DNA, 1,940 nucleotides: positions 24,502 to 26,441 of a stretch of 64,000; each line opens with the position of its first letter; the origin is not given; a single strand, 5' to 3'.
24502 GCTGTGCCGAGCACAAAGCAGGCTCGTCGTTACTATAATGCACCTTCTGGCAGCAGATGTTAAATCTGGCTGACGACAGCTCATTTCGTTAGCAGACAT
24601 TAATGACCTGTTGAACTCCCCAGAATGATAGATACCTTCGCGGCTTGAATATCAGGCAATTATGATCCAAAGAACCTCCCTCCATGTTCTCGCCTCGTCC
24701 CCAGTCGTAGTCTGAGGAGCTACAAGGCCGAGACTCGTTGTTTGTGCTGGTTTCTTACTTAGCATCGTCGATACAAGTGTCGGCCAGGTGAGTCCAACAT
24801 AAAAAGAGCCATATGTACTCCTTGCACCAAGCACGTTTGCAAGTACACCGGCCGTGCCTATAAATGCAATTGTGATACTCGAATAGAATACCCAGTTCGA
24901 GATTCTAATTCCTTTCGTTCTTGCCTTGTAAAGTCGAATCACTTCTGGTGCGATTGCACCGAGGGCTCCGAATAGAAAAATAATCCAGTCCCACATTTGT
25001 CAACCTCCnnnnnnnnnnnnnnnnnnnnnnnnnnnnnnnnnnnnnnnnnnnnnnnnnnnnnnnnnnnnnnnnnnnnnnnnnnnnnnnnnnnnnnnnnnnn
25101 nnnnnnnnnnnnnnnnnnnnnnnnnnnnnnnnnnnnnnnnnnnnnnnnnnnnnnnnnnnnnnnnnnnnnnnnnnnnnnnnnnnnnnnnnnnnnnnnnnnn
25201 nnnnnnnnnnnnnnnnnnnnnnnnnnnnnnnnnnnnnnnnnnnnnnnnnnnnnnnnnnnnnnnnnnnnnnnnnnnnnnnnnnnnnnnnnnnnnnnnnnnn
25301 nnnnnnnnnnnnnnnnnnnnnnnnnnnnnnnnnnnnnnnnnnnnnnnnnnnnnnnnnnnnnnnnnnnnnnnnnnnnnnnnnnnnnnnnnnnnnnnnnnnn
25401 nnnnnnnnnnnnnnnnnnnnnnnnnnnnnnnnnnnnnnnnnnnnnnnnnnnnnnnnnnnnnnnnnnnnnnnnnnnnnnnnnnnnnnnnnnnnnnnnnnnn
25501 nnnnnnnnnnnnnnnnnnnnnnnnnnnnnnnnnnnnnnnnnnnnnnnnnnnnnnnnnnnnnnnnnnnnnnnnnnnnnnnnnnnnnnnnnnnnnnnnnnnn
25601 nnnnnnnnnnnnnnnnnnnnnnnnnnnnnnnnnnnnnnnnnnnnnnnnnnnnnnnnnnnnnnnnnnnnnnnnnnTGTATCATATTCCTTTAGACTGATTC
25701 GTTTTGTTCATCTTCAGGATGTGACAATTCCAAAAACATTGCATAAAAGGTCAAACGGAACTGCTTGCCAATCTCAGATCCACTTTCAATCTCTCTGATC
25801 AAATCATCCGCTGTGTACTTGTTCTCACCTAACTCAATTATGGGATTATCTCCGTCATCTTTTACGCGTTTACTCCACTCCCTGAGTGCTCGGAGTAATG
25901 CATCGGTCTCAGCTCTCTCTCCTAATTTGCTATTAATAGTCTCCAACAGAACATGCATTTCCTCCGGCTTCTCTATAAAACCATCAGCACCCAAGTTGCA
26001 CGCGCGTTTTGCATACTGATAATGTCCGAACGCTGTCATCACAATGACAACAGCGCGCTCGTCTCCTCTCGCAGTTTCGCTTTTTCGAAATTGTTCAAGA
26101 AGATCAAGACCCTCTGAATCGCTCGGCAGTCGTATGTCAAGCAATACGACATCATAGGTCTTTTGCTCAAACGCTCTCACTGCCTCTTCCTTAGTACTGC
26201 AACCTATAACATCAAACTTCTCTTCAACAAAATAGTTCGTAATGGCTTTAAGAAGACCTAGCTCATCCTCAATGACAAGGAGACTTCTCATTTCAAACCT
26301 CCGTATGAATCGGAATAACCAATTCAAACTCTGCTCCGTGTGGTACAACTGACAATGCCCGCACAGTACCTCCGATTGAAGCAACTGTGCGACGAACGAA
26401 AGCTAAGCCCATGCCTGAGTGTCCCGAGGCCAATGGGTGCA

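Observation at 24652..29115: Tightly coupled four-gene operon (membrane/PAS histidine kinase, orphan-output response regulator, minimal CHAT/caspase-like protein, 3-TM protein) at the tRNA-proximal edge of a defence island: candidate undescribed signalling-coupled defence module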

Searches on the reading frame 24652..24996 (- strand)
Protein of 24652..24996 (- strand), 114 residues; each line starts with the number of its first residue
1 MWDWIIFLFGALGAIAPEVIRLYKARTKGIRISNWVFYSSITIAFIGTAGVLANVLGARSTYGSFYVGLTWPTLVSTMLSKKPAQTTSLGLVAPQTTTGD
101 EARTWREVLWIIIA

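Call 4: search_protein_families(library=pfam, proteins=[window:24652-24996:-], max_evalue=0.1)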
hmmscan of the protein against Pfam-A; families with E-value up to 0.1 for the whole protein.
window:24652-24996:- (114 aa): 1 family
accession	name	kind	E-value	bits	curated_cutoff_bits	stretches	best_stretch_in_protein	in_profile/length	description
PF24357.1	TMD0_ABC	-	0.048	14.2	27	1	16-80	42-105/159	ABC transporter TMD0 domain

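Call 5: search_protein_families(library=padloc, proteins=[window:24652-24996:-], max_evalue=0.1)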
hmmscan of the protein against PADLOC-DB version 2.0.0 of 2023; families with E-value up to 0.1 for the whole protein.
window:24652-24996:- (114 aa): 0 families

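Call 8: search_protein_families(library=ncbifam, proteins=[window:24652-24996:-], max_evalue=0.1)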
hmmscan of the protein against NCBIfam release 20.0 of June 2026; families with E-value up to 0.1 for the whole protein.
window:24652-24996:- (114 aa): 0 families

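Call 17: find_homologous_proteins(query=window:24652-24996:-, max_evalue=0.01)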
Query window:24652-24996:- (114 aa): 1 proteins with E <= 0.01 among 6 candidates.
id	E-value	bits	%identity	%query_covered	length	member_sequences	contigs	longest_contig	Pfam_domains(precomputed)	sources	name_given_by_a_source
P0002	1.6e-67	243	100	100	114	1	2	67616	-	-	-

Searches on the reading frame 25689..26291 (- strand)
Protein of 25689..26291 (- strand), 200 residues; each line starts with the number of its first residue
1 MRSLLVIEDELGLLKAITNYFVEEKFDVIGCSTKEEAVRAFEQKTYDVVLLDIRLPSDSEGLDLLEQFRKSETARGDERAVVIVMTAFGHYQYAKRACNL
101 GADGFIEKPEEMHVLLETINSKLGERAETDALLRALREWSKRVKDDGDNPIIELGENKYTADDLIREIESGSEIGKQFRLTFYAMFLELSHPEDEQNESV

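Call 4: search_protein_families(library=pfam, proteins=[window:25689-26291:-], max_evalue=0.1)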
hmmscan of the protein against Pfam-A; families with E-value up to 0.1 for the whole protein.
window:25689-26291:- (200 aa): 3 families
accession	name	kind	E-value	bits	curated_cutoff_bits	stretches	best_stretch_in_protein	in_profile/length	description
PF00072.30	Response_reg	-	1.9e-21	76.7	30.2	1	5-119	2-110/111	Response regulator receiver domain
PF23198.2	PDE8A_N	-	0.00039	20.8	29.6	1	4-86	13-92/147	PDE8A-like, N-terminal domain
PF01408.29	GFO_IDH_MocA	-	0.06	14.5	24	0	77-109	62-94/120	Oxidoreductase family, NAD-binding Rossmann fold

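Call 5: search_protein_families(library=padloc, proteins=[window:25689-26291:-], max_evalue=0.1)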
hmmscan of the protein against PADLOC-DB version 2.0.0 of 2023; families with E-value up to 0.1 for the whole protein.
window:25689-26291:- (200 aa): 4 families
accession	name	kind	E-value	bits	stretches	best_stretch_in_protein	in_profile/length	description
PDLC00405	SduA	-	0.00015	19.4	1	3-124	8-134/323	DUF4263 domain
PDLC04725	PDC-M60B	-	0.00059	17.7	1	3-57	5-61/158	-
PDLC04055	PD-T4-6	-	0.0022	14.9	1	3-128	367-488/496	-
PDLC04726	PDC-M60C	-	0.0055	13.6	1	14-60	13-62/407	-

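Call 8: search_protein_families(library=ncbifam, proteins=[window:25689-26291:-], max_evalue=0.1)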
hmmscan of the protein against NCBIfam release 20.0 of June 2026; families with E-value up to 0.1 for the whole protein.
window:25689-26291:- (200 aa): 89 families (the best 25 are shown)
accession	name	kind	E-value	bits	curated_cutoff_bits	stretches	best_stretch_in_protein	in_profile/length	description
TIGR02875.1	spore_0_A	equivalog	2.4e-16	59.8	200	1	4-125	5-124/262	sporulation transcription factor Spo0A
NF008469.0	PRK11361.1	equivalog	1.2e-13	50.6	714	1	2-130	5-130/461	acetoacetate metabolism transcriptional regulator AtoC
TIGR02154.1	PhoB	equivalog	1.4e-13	50.7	296.2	1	2-128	3-125/226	phosphate regulon transcriptional regulator PhoB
NF041946.1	LuxO_transreg_Vib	equivalog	7.3e-13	48.1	800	1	8-129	3-118/463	quorum-sensing sigma-54 dependent transcriptional regulator LuxO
NF000402.1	vanR-B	exception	9.4e-13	48.1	480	1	4-124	5-118/219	vancomycin resistance response regulator transcription factor VanR-B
TIGR02956.1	TMAO_torS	equivalog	1.1e-12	47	676.5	1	3-131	703-829/967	TMAO reductase system sensor histidine kinase/response regulator TorS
NF040689.1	MtrAB_MtrA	equivalog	1.4e-12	47.4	300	1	4-129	1-119/219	MtrAB system response regulator MtrA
NF007419.0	PRK09958.1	equivalog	5.5e-12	45.7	251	1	5-121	4-115/204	acid-sensing system DNA-binding response regulator EvgA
NF047793.1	ResRegPgtA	equivalog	7.8e-12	44.7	650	1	3-129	7-127/414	two-component system response regulator PgtA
NF006900.1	PRK09390.1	equivalog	8.7e-12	45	255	1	4-131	7-128/203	response regulator FixJ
NF041367.1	CheY_Halo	equivalog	1.7e-11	44.5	200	1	6-121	2-112/114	chemotaxis protein CheY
NF051870.1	NAssimRespRegNtrX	equivalog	9.6e-11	41.2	600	1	2-141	2-133/452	nitrogen assimilation response regulator NtrX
TIGR01387.1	cztR_silR_copR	subfamily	1.4e-10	41.2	279.2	1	4-129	1-120/218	heavy metal response regulator transcription factor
NF033791.1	ActR_PrrA_rreg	equivalog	1.5e-10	41.3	250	1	2-128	2-122/173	ActR/PrrA/RegA family redox response regulator transcription factor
NF053854.1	RespRegPhoBBctds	equivalog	2e-10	40.4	270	1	4-125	1-117/225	two-component system response regulator PhoB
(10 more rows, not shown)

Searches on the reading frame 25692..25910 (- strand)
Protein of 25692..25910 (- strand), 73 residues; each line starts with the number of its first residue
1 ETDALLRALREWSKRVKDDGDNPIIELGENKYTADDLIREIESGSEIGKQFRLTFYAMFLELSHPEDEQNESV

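Call 53: search_solved_structures(query=A3, max_evalue=10, show_alignments=2)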
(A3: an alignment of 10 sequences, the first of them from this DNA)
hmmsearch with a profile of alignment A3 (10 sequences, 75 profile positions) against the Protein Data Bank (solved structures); distinct sequences matched with E-value up to 10: 22.
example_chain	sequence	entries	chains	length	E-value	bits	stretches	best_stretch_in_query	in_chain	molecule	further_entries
6v0m_A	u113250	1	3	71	0.12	15.6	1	13-46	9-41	Mitogen-activated protein kinase kinase kinase 15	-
1zyn_A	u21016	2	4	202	0.51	13.5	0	11-45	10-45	Alkyl hydroperoxide reductase subunit F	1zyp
9qvx_G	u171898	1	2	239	0.56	13.4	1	18-45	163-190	Proteasome subunit alpha type-3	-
6r70_F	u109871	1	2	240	0.57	13.4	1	18-45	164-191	Proteasome subunit alpha type-3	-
8qys_F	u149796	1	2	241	0.57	13.4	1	18-45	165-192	Proteasome subunit alpha type-3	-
7awe_G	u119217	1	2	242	0.57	13.4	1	18-45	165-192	Proteasome subunit alpha type-3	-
7b12_G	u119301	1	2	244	0.58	13.4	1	18-45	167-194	Proteasome subunit alpha type-3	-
1chc_A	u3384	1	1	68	0.59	13.3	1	32-52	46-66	EQUINE HERPES VIRUS-1 RING DOMAIN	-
4r3o_G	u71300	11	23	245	0.59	13.3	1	18-45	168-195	Proteasome subunit alpha type-3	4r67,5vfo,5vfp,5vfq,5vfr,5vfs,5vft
8ysx_J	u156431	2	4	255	0.62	13.3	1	18-45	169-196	Proteasome subunit alpha type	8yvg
1iru_G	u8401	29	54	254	0.63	13.2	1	18-45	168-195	20S proteasome | Proteasome subunit alpha type-3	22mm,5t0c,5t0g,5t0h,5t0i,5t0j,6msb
5a0q_G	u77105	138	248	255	0.63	13.2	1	18-45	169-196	PROTEASOME SUBUNIT ALPHA TYPE-3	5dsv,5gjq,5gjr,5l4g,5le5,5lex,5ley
7qep_L7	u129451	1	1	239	0.68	13.1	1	28-60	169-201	60S ribosomal protein L7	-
7dr6_R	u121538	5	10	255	0.71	13.1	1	18-45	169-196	Proteasome subunit alpha type-3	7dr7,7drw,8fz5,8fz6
3unb_F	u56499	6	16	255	0.72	13.1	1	18-45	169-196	Proteasome subunit alpha type-3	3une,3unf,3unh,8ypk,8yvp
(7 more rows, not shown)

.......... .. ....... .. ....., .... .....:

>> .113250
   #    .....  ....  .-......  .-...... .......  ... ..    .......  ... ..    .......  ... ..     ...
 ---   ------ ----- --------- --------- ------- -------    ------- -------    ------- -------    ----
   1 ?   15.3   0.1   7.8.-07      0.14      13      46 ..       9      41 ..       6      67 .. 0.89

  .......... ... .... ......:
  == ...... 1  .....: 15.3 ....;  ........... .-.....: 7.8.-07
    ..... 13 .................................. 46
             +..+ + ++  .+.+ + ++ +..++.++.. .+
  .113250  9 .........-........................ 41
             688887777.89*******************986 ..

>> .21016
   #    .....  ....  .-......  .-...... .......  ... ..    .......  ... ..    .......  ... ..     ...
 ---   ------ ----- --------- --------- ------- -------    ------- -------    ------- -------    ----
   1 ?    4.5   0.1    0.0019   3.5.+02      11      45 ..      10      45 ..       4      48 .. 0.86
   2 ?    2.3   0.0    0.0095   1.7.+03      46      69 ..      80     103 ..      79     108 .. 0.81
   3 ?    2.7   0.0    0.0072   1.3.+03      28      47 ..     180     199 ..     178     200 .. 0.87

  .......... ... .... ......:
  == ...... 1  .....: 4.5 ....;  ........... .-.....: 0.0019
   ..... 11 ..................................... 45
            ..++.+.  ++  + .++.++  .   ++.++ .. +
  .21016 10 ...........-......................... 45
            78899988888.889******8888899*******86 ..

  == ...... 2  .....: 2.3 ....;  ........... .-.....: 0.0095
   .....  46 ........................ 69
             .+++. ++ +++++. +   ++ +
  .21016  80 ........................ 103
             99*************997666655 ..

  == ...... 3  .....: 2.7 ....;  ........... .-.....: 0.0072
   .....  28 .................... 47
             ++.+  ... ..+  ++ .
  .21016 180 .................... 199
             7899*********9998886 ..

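Call 54: search_protein_families(library=pfam, alignment_id=A3, max_evalue=5)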
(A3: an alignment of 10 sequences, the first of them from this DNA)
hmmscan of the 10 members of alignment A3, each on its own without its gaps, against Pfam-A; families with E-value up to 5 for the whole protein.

A. member 1, seq(73 aa): 0 families

B. families by the number of members that match (of 10 scanned): 6 families
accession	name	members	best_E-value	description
PF06254.16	YdaT_toxin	1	0.054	Bacterial toxin ydaT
PF00620.32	RhoGAP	1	0.077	RhoGAP domain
PF17135.9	Ribosomal_L18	1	0.1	Ribosomal protein 60S L18 and 50S L18e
PF12633.13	Adenyl_cycl_N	1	0.1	Adenylate cyclase NT domain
PF21487.2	Tas3_C-hel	1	0.16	Tas3, C-terminal helical domains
PF22947.2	ULD_3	1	0.25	Leucine--tRNA ligase, ubiquitin-like domain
